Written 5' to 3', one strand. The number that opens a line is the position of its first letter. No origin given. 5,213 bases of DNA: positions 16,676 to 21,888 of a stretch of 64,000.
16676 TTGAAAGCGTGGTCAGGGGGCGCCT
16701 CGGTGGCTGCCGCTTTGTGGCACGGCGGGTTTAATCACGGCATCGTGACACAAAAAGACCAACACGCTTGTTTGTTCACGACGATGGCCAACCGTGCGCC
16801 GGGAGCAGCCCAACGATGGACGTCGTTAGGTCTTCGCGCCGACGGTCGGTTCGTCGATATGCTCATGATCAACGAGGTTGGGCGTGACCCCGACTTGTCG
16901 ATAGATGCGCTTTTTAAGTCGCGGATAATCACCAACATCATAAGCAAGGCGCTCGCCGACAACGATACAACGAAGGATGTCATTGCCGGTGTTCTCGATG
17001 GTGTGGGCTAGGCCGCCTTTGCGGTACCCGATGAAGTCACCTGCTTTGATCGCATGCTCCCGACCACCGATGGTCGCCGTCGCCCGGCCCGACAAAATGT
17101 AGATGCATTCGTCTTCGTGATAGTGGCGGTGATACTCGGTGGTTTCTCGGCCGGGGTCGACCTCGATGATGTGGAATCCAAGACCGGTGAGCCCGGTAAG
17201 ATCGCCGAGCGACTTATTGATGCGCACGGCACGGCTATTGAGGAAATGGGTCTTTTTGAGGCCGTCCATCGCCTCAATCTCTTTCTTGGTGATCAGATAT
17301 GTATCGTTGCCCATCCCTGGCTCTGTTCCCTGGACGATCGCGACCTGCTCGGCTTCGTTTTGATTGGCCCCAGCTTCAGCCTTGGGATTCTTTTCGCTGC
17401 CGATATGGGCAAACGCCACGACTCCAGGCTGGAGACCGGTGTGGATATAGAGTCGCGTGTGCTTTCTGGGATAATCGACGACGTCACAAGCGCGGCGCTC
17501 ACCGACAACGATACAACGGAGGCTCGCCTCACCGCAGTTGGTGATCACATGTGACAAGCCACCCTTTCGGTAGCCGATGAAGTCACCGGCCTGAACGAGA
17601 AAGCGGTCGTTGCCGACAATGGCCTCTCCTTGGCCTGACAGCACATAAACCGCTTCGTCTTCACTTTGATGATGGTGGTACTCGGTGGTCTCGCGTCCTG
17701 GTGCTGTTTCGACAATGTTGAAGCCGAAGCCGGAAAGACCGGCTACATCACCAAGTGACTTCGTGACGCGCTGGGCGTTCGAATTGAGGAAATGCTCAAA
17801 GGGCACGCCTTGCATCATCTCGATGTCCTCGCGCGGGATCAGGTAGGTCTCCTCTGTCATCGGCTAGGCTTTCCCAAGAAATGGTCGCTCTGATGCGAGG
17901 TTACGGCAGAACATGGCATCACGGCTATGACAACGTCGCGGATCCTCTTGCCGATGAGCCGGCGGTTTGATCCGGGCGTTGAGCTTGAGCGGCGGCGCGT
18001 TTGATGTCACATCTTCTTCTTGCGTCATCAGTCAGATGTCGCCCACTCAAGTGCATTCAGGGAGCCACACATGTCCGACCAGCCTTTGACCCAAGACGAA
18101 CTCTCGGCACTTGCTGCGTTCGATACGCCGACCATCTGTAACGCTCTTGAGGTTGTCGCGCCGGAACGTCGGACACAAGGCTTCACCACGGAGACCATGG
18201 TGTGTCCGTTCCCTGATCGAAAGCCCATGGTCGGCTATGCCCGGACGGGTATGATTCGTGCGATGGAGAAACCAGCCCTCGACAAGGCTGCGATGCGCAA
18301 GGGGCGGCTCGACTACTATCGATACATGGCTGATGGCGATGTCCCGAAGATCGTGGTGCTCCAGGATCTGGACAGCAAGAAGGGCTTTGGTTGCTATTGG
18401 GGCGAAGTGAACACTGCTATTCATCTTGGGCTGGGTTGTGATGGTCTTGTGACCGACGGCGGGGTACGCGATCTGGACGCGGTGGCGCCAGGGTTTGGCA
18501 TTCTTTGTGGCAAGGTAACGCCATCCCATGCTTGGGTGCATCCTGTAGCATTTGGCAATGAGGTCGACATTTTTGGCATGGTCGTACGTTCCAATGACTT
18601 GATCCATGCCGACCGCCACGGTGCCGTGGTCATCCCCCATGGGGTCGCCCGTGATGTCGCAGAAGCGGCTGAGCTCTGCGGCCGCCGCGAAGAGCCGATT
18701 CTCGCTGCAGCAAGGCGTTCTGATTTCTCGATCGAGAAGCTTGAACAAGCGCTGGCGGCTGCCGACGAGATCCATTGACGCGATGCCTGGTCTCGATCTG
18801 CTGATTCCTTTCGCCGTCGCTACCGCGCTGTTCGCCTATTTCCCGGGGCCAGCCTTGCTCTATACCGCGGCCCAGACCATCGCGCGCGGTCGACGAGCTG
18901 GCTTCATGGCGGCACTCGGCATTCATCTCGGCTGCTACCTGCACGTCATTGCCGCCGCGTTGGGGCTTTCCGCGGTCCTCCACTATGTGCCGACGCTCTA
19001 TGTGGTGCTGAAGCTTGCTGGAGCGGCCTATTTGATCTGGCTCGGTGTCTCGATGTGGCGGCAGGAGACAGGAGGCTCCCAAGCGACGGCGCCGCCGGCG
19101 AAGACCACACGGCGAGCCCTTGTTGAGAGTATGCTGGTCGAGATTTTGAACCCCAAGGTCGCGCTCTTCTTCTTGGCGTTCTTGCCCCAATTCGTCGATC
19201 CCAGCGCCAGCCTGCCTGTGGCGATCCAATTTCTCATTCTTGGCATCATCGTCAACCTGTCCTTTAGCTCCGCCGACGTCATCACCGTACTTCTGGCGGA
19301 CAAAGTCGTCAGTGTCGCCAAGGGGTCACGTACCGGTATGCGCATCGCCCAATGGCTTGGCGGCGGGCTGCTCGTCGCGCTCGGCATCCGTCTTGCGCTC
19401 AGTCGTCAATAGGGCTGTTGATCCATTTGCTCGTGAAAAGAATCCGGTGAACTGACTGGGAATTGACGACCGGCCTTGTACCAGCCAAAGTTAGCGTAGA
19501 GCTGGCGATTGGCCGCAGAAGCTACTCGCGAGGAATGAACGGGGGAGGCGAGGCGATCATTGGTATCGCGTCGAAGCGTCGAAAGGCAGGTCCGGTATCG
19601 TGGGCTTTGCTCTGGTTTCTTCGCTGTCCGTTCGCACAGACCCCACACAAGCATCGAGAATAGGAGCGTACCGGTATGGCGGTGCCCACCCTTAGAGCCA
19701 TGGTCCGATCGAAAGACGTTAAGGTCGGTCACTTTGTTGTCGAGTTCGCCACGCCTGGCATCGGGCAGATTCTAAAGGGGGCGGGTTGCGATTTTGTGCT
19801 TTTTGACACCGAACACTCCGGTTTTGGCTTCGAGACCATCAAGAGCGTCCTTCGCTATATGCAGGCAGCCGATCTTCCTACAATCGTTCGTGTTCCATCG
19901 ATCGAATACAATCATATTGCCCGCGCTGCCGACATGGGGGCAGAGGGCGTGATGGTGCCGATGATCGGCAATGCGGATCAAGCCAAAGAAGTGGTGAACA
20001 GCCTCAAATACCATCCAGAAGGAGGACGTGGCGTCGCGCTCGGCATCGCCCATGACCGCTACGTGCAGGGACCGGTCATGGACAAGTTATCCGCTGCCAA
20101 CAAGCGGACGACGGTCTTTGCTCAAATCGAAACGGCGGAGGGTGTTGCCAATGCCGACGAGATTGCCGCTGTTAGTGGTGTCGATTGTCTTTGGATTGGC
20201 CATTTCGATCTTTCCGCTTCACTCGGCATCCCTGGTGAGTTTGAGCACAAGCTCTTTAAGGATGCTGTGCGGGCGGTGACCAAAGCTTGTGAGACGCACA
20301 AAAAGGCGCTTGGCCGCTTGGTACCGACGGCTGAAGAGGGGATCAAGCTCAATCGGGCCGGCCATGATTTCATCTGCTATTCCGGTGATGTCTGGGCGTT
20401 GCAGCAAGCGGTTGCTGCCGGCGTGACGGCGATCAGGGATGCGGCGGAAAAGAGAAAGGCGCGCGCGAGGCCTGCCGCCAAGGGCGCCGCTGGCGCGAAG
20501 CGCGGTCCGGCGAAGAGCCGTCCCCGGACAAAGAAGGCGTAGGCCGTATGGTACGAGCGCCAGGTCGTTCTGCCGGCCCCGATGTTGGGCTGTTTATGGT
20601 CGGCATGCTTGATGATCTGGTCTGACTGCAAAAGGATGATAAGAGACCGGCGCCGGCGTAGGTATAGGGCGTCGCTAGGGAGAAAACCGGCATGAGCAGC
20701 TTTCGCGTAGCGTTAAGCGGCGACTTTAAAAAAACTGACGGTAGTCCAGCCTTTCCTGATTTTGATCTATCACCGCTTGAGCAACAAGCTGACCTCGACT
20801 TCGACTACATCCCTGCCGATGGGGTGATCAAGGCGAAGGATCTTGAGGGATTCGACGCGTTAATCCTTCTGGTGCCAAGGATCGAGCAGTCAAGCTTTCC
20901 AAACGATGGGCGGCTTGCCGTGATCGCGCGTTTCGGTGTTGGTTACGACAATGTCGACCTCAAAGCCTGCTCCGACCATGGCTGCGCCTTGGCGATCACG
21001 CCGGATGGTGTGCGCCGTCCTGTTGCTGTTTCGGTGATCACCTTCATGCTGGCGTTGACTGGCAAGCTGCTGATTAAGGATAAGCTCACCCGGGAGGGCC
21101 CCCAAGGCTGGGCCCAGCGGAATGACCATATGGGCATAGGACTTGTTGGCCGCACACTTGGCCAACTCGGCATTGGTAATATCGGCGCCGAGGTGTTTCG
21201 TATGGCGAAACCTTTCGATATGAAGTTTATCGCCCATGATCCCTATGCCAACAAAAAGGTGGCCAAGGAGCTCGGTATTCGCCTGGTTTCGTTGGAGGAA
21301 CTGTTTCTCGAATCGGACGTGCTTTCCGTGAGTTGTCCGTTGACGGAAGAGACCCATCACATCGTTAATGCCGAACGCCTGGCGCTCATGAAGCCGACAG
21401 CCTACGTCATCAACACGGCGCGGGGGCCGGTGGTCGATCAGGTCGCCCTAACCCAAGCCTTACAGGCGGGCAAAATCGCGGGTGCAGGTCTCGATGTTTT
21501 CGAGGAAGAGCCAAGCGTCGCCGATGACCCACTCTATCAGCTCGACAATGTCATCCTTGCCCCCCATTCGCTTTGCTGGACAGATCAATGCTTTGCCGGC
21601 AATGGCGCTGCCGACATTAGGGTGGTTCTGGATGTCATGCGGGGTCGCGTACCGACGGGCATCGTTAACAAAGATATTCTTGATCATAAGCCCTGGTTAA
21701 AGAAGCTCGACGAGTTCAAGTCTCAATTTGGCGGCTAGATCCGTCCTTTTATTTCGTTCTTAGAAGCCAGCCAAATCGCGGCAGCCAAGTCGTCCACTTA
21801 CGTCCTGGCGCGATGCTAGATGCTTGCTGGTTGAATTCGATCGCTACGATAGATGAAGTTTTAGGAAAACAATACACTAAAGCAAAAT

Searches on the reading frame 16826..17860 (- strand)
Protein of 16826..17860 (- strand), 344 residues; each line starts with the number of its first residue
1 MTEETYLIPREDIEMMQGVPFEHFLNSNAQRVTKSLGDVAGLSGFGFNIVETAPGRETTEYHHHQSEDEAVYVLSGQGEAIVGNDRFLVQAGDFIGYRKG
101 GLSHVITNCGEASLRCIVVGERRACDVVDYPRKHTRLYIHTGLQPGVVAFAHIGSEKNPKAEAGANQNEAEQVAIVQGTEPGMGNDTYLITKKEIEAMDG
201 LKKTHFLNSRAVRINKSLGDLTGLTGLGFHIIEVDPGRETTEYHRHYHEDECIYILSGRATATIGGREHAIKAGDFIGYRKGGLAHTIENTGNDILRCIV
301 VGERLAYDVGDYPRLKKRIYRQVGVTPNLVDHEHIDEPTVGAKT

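Call 77: search_protein_families(library=pfam, proteins=[window:16826-17860:-], max_evalue=0.0001)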
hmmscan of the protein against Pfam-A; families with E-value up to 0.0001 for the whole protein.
window:16826-17860:- (344 aa): 4 families
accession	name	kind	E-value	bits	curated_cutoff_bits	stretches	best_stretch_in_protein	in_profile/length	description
PF07883.17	Cupin_2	-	5.4e-31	106.5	27.2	2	231-301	2-69/70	Cupin domain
PF05899.18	Cupin_3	-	5.2e-13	48.9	23.5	1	242-282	18-59/74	EutQ-like cupin domain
PF01050.24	MannoseP_isomer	-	2.8e-08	34.4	23.6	0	230-301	31-100/116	Mannose-6-phosphate isomerase C-terminal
PF06339.18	Ectoine_synth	-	5.3e-05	23.9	27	0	44-81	32-69/127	Ectoine synthase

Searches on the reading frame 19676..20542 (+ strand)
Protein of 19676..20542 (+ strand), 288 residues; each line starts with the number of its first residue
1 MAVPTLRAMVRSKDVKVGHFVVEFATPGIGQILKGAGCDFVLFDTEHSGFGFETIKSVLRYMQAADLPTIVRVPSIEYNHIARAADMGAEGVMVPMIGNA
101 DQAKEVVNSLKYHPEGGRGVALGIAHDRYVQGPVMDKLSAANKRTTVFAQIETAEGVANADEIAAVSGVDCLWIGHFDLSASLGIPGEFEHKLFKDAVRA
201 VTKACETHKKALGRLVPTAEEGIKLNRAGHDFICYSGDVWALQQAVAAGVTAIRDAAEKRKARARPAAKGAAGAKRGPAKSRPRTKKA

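Call 77: search_protein_families(library=pfam, proteins=[window:19676-20542:+], max_evalue=0.0001)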
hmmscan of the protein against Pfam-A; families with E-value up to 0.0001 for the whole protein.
window:19676-20542:+ (288 aa): 1 family
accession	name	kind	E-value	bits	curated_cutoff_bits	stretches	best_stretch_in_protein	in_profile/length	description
PF03328.21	HpcH_HpaI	-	4.9e-35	121.3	25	1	26-222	10-198/221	HpcH/HpaI aldolase/citrate lyase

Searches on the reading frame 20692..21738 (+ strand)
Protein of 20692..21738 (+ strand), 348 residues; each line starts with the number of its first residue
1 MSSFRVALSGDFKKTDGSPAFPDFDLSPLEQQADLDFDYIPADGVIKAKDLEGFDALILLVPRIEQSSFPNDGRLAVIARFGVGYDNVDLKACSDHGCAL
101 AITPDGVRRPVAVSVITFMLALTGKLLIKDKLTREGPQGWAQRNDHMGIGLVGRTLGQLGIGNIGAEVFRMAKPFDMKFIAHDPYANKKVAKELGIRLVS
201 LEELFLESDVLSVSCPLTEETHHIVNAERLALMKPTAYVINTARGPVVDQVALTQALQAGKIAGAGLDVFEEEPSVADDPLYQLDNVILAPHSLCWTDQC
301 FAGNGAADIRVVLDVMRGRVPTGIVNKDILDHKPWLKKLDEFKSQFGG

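Call 77: search_protein_families(library=pfam, proteins=[window:20692-21738:+], max_evalue=0.0001)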
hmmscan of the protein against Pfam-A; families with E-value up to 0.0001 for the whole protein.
window:20692-21738:+ (348 aa): 2 families
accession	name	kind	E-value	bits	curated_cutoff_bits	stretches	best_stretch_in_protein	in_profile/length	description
PF02826.25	2-Hacid_dh_C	-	1.5e-58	197.5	25.1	1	117-292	2-176/178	D-isomer specific 2-hydroxyacid dehydrogenase, NAD binding domain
PF00389.36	2-Hacid_dh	-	6.1e-11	42.6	24.6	1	48-112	34-99/134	D-isomer specific 2-hydroxyacid dehydrogenase, catalytic domain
